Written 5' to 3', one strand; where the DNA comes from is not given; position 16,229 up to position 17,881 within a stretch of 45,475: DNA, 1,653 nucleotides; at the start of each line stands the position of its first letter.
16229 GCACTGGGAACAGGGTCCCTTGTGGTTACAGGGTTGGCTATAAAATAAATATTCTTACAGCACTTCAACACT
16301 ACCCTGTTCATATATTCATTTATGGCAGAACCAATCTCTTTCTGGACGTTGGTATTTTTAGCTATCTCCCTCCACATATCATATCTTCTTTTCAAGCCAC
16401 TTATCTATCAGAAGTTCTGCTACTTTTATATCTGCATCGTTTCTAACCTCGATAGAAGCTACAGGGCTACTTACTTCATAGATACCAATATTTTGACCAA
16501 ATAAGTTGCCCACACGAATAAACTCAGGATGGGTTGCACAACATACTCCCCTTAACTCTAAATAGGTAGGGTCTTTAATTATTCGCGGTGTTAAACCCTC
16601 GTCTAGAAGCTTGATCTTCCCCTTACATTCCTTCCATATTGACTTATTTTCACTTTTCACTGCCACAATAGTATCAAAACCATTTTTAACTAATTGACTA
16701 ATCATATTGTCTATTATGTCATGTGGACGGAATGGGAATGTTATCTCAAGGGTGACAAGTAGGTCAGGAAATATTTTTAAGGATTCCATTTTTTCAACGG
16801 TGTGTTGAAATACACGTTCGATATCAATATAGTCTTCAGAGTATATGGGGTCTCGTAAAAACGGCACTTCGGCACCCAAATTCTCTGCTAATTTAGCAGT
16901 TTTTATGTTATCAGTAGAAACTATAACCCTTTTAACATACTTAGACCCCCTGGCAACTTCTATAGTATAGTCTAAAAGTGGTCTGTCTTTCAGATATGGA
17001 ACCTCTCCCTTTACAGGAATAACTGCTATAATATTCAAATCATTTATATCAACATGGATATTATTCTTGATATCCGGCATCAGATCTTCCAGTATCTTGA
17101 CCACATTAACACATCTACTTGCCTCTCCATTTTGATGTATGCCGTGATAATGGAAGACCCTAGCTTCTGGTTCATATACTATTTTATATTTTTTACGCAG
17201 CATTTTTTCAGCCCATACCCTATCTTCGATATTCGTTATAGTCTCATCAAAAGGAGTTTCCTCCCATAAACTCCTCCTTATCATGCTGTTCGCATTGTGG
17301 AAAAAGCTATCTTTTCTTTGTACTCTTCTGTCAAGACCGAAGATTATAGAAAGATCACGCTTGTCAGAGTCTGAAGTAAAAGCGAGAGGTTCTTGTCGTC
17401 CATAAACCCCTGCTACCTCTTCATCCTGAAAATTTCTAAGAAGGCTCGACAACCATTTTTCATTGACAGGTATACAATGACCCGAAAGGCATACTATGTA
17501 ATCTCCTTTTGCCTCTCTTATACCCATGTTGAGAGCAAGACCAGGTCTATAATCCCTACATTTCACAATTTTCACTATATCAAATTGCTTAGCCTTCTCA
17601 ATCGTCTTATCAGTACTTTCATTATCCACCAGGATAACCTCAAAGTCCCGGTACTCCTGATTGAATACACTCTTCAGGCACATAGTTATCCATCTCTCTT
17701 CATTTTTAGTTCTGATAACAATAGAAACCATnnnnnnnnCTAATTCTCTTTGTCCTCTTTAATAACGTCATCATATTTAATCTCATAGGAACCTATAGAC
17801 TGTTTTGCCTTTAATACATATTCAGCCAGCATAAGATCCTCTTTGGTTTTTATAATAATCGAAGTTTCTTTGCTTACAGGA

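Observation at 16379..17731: GT2-cytidylyltransferase fusion B shows degenerate catalytic motifs in both halves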

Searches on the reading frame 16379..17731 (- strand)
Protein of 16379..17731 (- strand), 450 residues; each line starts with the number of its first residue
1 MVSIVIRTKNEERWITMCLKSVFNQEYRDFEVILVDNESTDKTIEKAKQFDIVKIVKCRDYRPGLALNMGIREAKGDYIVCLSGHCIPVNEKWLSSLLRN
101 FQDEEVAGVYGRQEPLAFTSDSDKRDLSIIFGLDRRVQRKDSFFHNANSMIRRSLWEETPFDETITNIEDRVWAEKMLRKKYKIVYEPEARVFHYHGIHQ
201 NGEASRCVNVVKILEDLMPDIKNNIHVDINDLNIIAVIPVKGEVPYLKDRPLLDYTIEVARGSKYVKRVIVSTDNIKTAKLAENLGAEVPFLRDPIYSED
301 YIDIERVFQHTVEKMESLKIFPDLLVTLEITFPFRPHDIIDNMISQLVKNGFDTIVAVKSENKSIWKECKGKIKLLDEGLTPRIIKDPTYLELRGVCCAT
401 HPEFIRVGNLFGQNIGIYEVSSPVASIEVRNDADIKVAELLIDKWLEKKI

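Call 3: search_protein_families(library=pfam, proteins=[window:16379-17731:-], max_evalue=0.01)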
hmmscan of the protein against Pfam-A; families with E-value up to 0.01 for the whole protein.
window:16379-17731:- (450 aa): 5 families
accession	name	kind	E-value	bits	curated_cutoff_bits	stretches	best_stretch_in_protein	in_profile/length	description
PF00535.33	Glycos_transf_2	-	3.2e-27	96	23.3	1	3-156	1-164/168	Glycosyl transferase family 2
PF02348.25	CTP_transf_3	-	8.2e-10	39.3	22.6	1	247-359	21-121/217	Cytidylyltransferase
PF13641.12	Glyco_tranf_2_3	-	8.2e-07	29.7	27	1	2-117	3-127/230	Glycosyltransferase like family 2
PF12804.13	NTP_transf_3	-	8.2e-06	26.5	27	0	241-361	16-125/160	MobA-like NTP transferase domain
PF10111.15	Glyco_tranf_2_2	-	0.00023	21.2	27.3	1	4-88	4-94/276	Glycosyltransferase like family 2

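Call 4: search_protein_families(library=ncbifam, proteins=[window:16379-17731:-], max_evalue=0.01)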
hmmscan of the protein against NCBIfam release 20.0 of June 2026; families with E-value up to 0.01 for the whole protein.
window:16379-17731:- (450 aa): 22 families
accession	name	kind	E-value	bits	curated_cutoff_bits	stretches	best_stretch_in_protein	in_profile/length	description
TIGR03584.1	PseF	equivalog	1e-17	64.5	205.7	1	247-362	21-135/222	pseudaminic acid cytidylyltransferase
TIGR03965.1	mycofact_glyco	equivalog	7.7e-15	54.7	280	1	2-196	76-282/467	mycofactocin biosynthesis glycosyltransferase MftF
NF041875.1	EPS_EpsD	equivalog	3.1e-13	49.8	370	1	2-196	1-208/325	exopolysaccharide biosynthesis glycosyltransferase EpsD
TIGR03937.1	PgaC_IcaA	equivalog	3.7e-12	45.9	422.3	1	1-191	46-247/407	poly-beta-1,6-N-acetyl-D-glucosamine synthase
TIGR04283.1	glyco_like_mftF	equivalog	1.8e-11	44.1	182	1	2-110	1-107/221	TIGR04283 family arsenosugar biosynthesis glycosyltransferase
NF038299.1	EPS_HpsN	equivalog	4.9e-10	38.9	425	1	1-112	2-118/317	hormogonium polysaccharide biosynthesis glycosyltransferase HpsN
NF007482.0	PRK10073.1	equivalog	5.5e-10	38.8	423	1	2-80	8-90/334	glycosyltransferase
NF050050.1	ProtGlycPglI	equivalog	4e-09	36.3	500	1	2-181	4-190/306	GalNAc(5)-diNAcBac-PP-undecaprenol beta-1,3-glucosyltransferase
NF053739.1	GlytfEpsEBac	equivalog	1.1e-08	34.4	450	1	2-93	3-100/265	glycosyltransferase EpsE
NF047683.1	TeichurnBiosyTuaG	equivalog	2.2e-08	34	400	1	2-92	8-103/252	teichuronic acid biosynthesis protein TuaG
NF038302.1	EPS_HpsE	equivalog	6.6e-08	31.9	300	1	2-118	3-128/307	hormogonium polysaccharide biosynthesis glycosyltransferase HpsE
TIGR03469.1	HpnB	hypoth_equivalog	2.6e-06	26.7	379.25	1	2-50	46-95/386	hopene-associated glycosyltransferase HpnB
NF045692.1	OglycostaseCruG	equivalog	3.8e-06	26.1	600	1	2-50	43-91/386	2'-O-glycosyltransferase CruG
TIGR03111.1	glyc2_xrt_Gpos1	hypoth_equivalog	9.2e-06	24.7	363.95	1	2-87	51-143/439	TIGR03111 family XrtG-associated glycosyltransferase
NF041394.1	GtaseAglG_Halo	equivalog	2.2e-05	23.9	440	1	2-115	3-121/304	glucosyl-dolichyl phosphate glucuronosyltransferase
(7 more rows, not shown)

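Call 9: find_homologous_proteins(query=window:16379-17731:-, max_evalue=0.00001)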
Query window:16379-17731:- (450 aa): 3521 proteins with E <= 0.00001 among 8000 candidates; the best 120 are listed.
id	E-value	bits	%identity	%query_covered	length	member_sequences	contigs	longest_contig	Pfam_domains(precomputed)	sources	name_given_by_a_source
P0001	0.0e+0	1018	100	100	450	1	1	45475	PF13641.13,PF00535.33,PF12804.14,PF02348.26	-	-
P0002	2.8e-222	756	72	100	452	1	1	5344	PF00535.33,PF02348.26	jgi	-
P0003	9.4e-218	741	71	98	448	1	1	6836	PF10111.15,PF00535.33,PF02348.26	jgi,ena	-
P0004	3.9e-214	730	68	100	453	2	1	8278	PF13641.13,PF00535.33,PF02348.26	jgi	-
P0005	2.8e-213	727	69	98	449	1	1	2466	PF00535.33,PF02348.26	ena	-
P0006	4.2e-213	726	68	99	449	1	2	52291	PF13641.13,PF00535.33,PF02348.26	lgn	-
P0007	7.6e-213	725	68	99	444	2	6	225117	PF10111.15,PF13641.13,PF00535.33,PF02348.26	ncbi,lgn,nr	ncbi:MAG: glycosyltransferase [Nitrospirae bacterium]|nr:glycosyltransferase [Nitrospirota bacterium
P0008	1.3e-211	721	69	98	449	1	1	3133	PF00535.33,PF02348.26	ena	-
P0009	2.6e-211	720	68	99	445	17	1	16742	PF10111.15,PF13641.13,PF00535.33,PF02348.26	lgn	-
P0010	3.1e-211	720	69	98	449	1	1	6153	PF00535.33,PF02348.26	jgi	-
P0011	5.2e-211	719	68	100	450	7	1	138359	PF00535.33,PF02348.26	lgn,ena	-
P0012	5.4e-211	719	68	99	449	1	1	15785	PF13641.13,PF00535.33,PF02348.26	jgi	jgi:CMP-N-acetylneuraminic acid synthetase/GT2 family glycosyltransferase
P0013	8.0e-211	719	69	98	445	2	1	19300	PF13641.13,PF00535.33,PF02348.26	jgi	-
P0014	8.9e-211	718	69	98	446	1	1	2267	PF00535.33,PF02348.26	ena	-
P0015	4.3e-210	716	69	98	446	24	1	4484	PF00535.33,PF02348.26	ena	-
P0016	1.4e-209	714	69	98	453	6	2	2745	PF00535.33,PF02348.26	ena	-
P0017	4.3e-209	713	67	99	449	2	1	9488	PF00535.33,PF02348.26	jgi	jgi:CMP-N-acetylneuraminic acid synthetase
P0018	9.0e-209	712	68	99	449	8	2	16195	PF00535.33,PF02348.26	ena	-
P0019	1.3e-208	711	65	99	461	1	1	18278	PF00535.33,PF02348.26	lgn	-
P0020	2.1e-208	711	67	100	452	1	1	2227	PF00535.33,PF02348.26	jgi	jgi:CMP-N-acetylneuraminic acid synthetase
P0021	2.3e-208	711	66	99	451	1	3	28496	PF10111.15,PF13641.13,PF00535.33,PF02348.26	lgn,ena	-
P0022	2.4e-208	710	68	98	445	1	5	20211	PF13641.13,PF00535.33,PF02348.26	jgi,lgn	-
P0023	2.9e-208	710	66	99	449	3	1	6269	PF00535.33,PF02348.26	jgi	-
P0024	5.6e-208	709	67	99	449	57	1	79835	PF00535.33,PF02348.26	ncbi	-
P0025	5.9e-208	709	66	99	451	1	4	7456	PF10111.15,PF13641.13,PF00535.33,PF02348.26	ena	-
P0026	5.9e-208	709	66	99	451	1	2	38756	PF10111.15,PF13641.13,PF00535.33,PF02348.26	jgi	-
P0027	9.9e-208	708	67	99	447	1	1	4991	PF00535.33,PF02348.26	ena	-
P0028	1.0e-207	708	66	99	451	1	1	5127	PF10111.15,PF13641.13,PF00535.33,PF02348.26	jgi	-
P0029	1.7e-207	708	66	99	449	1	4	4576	PF00535.33,PF02348.26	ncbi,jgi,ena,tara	jgi:CMP-N-acetylneuraminic acid synthetase|tara:strand:+ start:936 stop:2285 length:1350 start_codon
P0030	2.0e-207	707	66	99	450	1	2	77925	PF00535.33,PF02348.26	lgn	-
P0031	2.6e-207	707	65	100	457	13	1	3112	PF10111.15,PF13641.13,PF00535.33,PF02348.26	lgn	-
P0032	2.7e-207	707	66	99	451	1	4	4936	PF10111.15,PF13641.13,PF00535.33,PF02348.26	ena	-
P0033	2.7e-207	707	66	99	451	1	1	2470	PF10111.15,PF13641.13,PF00535.33,PF02348.26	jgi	-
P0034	4.4e-207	706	66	99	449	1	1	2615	PF00535.33,PF02348.26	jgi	-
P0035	6.0e-207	706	67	99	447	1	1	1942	PF00535.33,PF02348.26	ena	-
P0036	9.9e-207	705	68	99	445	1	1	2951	PF13641.13,PF00535.33,PF02348.26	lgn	-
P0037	2.2e-206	704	66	99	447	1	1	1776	PF00535.33,PF02348.26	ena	-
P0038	2.3e-206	704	65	99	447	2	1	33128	PF10111.15,PF13641.13,PF00535.33,PF02348.26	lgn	-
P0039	2.9e-206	704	67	99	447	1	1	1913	PF00535.33,PF02348.26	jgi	jgi:CMP-N-acetylneuraminic acid synthetase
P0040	4.8e-206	703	66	99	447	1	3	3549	PF00535.33,PF02348.26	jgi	jgi:glycosyltransferase involved in cell wall biosynthesis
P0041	5.7e-206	703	66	99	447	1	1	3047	PF00535.33,PF02348.26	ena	-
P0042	5.9e-206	703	66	99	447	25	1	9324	PF00535.33,PF02348.26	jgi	-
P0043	1.0e-205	702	67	99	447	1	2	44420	PF00535.33,PF02348.26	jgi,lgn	jgi:CMP-N-acetylneuraminic acid synthetase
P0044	1.1e-205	702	65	99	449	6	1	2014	PF00535.33,PF02348.26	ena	-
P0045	1.2e-205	702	66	99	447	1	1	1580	PF00535.33,PF02348.26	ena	-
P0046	1.5e-205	701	66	99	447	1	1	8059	PF00535.33,PF02348.26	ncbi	-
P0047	1.6e-205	701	67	100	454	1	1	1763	PF00535.33,PF02348.26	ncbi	-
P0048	2.4e-205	701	67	99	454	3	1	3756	PF00535.33,PF02348.26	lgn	-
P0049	4.2e-205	700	66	98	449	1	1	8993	PF13641.13,PF00535.33,PF12804.14,PF02348.26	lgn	-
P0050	4.3e-205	700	66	100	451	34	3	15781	PF00535.33,PF02348.26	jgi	jgi:CMP-N-acetylneuraminic acid synthetase/GT2 family glycosyltransferase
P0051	5.1e-205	699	67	99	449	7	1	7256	PF00535.33,PF02348.26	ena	-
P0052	6.4e-205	699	64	99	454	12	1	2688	PF10111.15,PF00535.33,PF02348.26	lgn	-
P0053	7.7e-205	699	65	98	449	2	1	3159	PF00535.33,PF02348.26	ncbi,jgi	-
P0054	8.6e-205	699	66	99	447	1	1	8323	PF00535.33,PF02348.26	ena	-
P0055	1.5e-204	698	66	99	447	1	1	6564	PF00535.33,PF02348.26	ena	-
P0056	1.3e-203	695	65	98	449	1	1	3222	PF00535.33,PF02348.26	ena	-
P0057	2.8e-203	694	66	99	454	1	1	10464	PF10111.15,PF13641.13,PF00535.33,PF02348.26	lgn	-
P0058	3.1e-203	694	64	100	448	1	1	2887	PF10111.15,PF00535.33,PF02348.26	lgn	-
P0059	3.3e-203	694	64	99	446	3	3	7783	PF00535.33,PF02348.26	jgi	jgi:CMP-N-acetylneuraminic acid synthetase/GT2 family glycosyltransferase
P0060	4.1e-203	693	65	99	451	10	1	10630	PF10111.15,PF13641.13,PF00535.33,PF12804.14,PF02348.26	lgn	-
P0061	5.1e-203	693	66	99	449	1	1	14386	PF00535.33,PF02348.26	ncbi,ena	-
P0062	1.1e-202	692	66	99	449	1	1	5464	PF00535.33,PF02348.26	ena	-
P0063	6.3e-202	689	64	99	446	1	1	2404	PF00535.33,PF02348.26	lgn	-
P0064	7.0e-202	689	66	99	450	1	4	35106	PF00535.33,PF02348.26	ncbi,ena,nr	ncbi:MAG: glycosyltransferase family 2 protein [Candidatus Scalindua sp.]|nr:glycosyltransferase fam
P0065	8.5e-202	689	64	99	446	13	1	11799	PF00535.33,PF02348.26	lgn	-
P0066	3.9e-201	687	66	100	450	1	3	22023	PF00535.33,PF02348.26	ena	-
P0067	6.7e-201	686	64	99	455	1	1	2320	PF00535.33,PF02348.26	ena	-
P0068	7.2e-201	686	63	99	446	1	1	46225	PF13641.13,PF00535.33,PF02348.26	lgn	-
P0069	8.6e-201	686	65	100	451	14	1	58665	PF00535.33,PF02348.26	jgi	jgi:rhamnosyltransferase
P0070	9.1e-201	685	62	99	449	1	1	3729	PF10111.15,PF13641.13,PF00535.33,PF02348.26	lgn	-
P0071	9.7e-201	685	64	99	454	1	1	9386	PF10111.15,PF13641.13,PF00535.33,PF02348.26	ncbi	-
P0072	1.0e-200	685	64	99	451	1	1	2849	PF13641.13,PF00535.33,PF02348.26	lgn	-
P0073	2.1e-200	684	64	99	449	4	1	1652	PF10111.15,PF13641.13,PF00535.33,PF02348.26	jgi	-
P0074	2.4e-200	684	64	99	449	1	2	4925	PF00535.33,PF02348.26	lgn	-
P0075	3.0e-200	684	64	99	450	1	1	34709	PF13641.13,PF00535.33,PF02348.26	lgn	-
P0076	4.2e-199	680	64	99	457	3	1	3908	PF00535.33,PF02348.26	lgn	-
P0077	4.5e-199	680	64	99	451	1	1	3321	PF10111.15,PF00535.33,PF02348.26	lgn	-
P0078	1.8e-198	678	64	98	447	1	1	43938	PF13641.13,PF00535.33,PF12804.14,PF02348.26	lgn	-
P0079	2.5e-198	677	65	99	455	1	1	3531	PF13641.13,PF00535.33,PF02348.26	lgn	-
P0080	2.5e-198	677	63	99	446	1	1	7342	PF00535.33,PF02348.26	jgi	-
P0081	2.7e-198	677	64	99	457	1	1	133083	PF13641.13,PF00535.33,PF12804.14,PF02348.26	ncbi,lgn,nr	ncbi:MAG: glycosyltransferase [Nitrospirae bacterium]|nr:glycosyltransferase [Nitrospirota bacterium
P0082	6.3e-198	676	63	98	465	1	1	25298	PF10111.15,PF13641.13,PF00535.33,PF02348.26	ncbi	ncbi:MAG: glycosyltransferase [Candidatus Omnitrophota bacterium]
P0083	7.0e-198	676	65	99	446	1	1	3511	PF13641.13,PF00535.33,PF02348.26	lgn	-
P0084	7.6e-198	676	63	99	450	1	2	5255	PF00535.33,PF02348.26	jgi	-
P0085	1.1e-197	675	62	100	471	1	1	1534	PF10111.15,PF00535.33,PF02348.26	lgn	-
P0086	1.5e-197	675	63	100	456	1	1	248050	PF10111.15,PF00535.33,PF02348.26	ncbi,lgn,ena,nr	ncbi:MAG: glycosyltransferase [Planctomycetes bacterium]|nr:glycosyltransferase [Planctomycetota bac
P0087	1.8e-197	675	61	99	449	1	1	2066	PF00535.33,PF02348.26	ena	-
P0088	2.3e-197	674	63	98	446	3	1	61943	PF10111.15,PF13641.13,PF00535.33,PF02348.26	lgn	-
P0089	2.7e-197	674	64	99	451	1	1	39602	PF13641.13,PF00535.33,PF02348.26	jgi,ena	-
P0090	4.9e-197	673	62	99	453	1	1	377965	PF10111.15,PF13641.13,PF00535.33,PF12804.14,PF02348.26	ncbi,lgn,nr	ncbi:MAG: glycosyltransferase [Candidatus Brocadiaceae bacterium]|nr:glycosyltransferase [Candidatus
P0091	6.6e-197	673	64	99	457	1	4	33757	PF10111.15,PF00535.33,PF02348.26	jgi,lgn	-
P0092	8.3e-197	672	63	99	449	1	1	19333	PF10111.15,PF13641.13,PF00535.33,PF02348.26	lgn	-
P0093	9.4e-197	672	63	99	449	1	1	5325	PF10111.15,PF00535.33,PF12804.14,PF02348.26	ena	-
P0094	9.7e-197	672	63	99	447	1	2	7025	PF10111.15,PF13641.13,PF00535.33,PF02348.26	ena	-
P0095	1.3e-196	672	62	99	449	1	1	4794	PF00535.33,PF02348.26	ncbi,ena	-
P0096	1.5e-196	672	63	99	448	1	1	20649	PF10111.15,PF13641.13,PF00535.33,PF02348.26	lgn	-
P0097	3.0e-196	671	62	99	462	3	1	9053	PF13641.13,PF00535.33,PF02348.26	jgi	-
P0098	3.5e-196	670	63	99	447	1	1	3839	PF10111.15,PF13641.13,PF00535.33,PF02348.26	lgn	-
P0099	3.6e-196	670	60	99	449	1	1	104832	PF13641.13,PF00535.33,PF02348.26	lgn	-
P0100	4.5e-196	670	63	99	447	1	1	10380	PF10111.15,PF13641.13,PF00535.33,PF02348.26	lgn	-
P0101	7.4e-196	669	63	99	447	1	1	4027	PF10111.15,PF13641.13,PF00535.33,PF02348.26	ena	-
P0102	7.9e-196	669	63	99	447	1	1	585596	PF10111.15,PF13641.13,PF00535.33,PF02348.26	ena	-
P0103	9.2e-196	669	63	99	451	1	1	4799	PF10111.15,PF13641.13,PF00535.33,PF02348.26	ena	-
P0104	9.3e-196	669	63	99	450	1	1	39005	PF13641.13,PF00535.33,PF02348.26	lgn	-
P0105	1.2e-195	669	63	99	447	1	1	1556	PF10111.15,PF13641.13,PF00535.33,PF02348.26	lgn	-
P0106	2.9e-195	667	62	99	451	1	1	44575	PF13641.13,PF00535.33,PF02348.26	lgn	-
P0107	1.0e-194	666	61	99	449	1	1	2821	PF10111.15,PF13641.13,PF00535.33,PF02348.26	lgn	-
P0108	1.1e-194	665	63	99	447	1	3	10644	PF10111.15,PF13641.13,PF00535.33,PF02348.26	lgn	-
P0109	1.2e-194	665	64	99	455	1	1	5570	PF00535.33,PF02348.26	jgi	jgi:glycosyltransferase involved in cell wall biosynthesis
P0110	1.3e-194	665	63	99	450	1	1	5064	PF13641.13,PF00535.33,PF02348.26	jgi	jgi:rhamnosyltransferase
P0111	2.5e-194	664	63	99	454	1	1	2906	PF13641.13,PF00535.33,PF02348.26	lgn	-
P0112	2.6e-194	664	64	98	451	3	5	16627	PF13641.13,PF00535.33,PF02348.26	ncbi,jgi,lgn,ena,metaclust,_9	jgi:glycosyltransferase involved in cell wall biosynthesis|metaclust:\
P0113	2.8e-194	664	61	100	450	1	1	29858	PF10111.15,PF00535.33,PF02348.26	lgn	-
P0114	3.5e-194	664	61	99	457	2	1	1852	PF13641.13,PF00535.33,PF02348.26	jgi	jgi:glycosyltransferase involved in cell wall biosynthesis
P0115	3.9e-194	664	63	99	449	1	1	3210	PF13641.13,PF00535.33,PF02348.26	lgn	-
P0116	5.0e-194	663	62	99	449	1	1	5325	PF10111.15,PF13641.13,PF00535.33,PF02348.26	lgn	-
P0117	6.2e-194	663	62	99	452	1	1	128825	PF10111.15,PF13641.13,PF00535.33,PF02348.26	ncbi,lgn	-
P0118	7.2e-194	663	63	99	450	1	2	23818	PF00535.33,PF02348.26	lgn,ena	-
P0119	1.1e-193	662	62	100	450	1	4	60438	PF10111.15,PF13641.13,PF00535.33,PF02348.26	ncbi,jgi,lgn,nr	ncbi:MAG: glycosyltransferase [Candidatus Omnitrophica bacterium]|nr:glycosyltransferase [Candidatus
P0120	1.1e-193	662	62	98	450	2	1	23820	PF13641.13,PF00535.33,PF02348.26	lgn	-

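Call 10: search_solved_structures(query=window:16379-17731:-, max_evalue=0.01, show_alignments=4)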
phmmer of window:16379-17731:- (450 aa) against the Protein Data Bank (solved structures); distinct sequences matched with E-value up to 0.01: 18.
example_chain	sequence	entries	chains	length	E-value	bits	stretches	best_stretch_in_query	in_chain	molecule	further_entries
2z87_A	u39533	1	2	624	5.6e-11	45.1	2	2-107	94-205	Chondroitin synthase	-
2z86_A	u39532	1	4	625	5.6e-11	45.1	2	2-107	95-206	Chondroitin synthase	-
6p61_A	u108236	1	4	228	5.8e-09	38.5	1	2-95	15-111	Glycosyltransferase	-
5hea_A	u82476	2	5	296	3.9e-08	35.7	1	1-101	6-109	Putative glycosyltransferase (GalT1)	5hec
6ifd_A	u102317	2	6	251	3.3e-07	32.7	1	247-430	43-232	CMP-N-acetylneuraminate Synthetase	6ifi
3bcv_A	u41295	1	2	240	4.8e-07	32.1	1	2-81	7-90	Putative glycosyltransferase protein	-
9ftb_A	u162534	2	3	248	5.3e-07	32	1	238-340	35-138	NeuA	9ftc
5tze_C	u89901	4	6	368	1e-05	27.8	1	3-85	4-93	Glycosyl transferase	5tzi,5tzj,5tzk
8vh7_A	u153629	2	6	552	1.3e-05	27.5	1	1-145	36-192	Heparosan synthase B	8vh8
8viw_A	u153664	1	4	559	1.3e-05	27.4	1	1-145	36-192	Heparosan synthase B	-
5tz8_A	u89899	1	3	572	1.8e-05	26.9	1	3-84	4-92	Glycosyl transferase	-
9omj_A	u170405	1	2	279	0.0002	23.5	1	2-84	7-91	Glycosyltransferase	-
9omh_A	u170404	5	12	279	0.0002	23.5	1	2-84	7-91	Glycosyltransferase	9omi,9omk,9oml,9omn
9omm_A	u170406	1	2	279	0.00023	23.3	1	2-84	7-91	Glycosyltransferase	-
22ao_A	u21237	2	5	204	0.00056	22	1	2-90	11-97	GmaR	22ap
6s22_A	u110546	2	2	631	0.00074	21.6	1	9-108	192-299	Polypeptide N-acetylgalactosaminyltransferase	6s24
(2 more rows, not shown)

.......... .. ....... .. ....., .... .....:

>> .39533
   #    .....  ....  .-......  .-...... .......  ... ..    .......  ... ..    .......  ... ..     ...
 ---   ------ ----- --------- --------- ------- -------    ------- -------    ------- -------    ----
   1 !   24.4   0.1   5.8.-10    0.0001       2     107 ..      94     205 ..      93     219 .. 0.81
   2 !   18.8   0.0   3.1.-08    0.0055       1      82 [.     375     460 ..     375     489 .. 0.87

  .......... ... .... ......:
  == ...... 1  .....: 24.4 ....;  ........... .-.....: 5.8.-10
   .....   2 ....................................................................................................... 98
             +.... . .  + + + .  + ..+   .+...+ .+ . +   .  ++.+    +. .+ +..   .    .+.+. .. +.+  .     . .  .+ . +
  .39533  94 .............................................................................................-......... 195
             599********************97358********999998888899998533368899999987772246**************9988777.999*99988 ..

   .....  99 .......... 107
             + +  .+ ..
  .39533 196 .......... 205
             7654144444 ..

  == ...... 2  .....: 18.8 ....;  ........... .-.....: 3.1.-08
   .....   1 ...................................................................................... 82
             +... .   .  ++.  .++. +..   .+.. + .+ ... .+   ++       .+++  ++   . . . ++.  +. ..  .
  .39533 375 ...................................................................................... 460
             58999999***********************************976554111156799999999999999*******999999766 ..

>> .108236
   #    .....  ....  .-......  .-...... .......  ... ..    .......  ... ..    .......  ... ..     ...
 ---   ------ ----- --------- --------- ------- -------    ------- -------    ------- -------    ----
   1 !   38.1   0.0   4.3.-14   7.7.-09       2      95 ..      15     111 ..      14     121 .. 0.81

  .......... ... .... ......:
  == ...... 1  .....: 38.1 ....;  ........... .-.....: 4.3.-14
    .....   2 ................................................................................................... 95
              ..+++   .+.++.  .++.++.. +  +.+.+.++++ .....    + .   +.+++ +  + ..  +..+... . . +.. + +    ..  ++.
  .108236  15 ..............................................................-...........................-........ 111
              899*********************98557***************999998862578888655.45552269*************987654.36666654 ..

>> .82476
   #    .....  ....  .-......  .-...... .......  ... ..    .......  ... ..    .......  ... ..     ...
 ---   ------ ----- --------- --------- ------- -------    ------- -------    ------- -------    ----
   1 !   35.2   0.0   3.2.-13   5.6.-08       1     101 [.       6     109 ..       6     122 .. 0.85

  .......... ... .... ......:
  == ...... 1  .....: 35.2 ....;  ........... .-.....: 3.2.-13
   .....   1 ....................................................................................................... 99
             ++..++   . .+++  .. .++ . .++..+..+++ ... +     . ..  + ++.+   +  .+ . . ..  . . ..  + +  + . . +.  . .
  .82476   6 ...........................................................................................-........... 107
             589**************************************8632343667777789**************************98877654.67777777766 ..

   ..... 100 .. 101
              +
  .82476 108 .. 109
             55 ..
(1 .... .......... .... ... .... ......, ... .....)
